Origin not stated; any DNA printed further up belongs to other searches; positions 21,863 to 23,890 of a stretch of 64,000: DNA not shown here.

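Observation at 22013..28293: Regulator-linked cluster of exported proteins: ankyrin repeats, DsrE-like, UshA-like phosphoesterase, and a divergent double-thioredoxin protein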

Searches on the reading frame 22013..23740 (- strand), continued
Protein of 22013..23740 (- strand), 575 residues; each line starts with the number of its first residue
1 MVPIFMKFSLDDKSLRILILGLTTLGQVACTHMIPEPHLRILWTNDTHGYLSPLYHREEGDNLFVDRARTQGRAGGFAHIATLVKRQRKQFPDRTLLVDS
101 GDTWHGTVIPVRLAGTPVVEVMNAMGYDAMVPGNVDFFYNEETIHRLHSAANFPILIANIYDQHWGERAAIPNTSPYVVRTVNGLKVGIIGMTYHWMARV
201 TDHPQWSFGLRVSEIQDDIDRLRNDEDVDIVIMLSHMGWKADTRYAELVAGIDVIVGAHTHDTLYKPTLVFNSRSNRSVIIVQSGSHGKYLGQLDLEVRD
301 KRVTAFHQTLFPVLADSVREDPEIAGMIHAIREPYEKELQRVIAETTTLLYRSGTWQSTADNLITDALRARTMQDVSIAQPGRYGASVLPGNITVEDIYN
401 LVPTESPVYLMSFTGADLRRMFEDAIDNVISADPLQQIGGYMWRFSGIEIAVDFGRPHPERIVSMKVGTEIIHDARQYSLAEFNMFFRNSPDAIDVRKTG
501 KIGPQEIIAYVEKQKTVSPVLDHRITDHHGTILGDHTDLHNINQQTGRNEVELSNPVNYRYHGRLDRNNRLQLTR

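Call 110: find_encoding_contigs(protein=P0285, flank=7000, max_places=2)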
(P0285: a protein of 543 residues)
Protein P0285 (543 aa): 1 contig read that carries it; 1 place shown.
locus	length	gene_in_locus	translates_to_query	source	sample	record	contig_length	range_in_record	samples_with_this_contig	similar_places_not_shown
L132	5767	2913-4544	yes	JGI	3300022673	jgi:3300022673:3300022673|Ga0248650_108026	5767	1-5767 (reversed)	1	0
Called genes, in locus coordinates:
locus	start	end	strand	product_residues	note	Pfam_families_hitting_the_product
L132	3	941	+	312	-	?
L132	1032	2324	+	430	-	PF25174:Beta-prop_THOC3 (faint), PF21783:YNCE (faint), PF02239:Cytochrom_D1 (faint), PF16819:DUF5074 (faint)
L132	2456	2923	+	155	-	PF01880:Desulfoferrodox, PF13501:SoxY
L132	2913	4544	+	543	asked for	PF00149:Metallophos (weak), PF02872:5_nucleotid_C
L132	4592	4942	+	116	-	PF08770:SoxZ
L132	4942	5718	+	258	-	PF00034:Cytochrom_C, PF13442:Cytochrome_CBB3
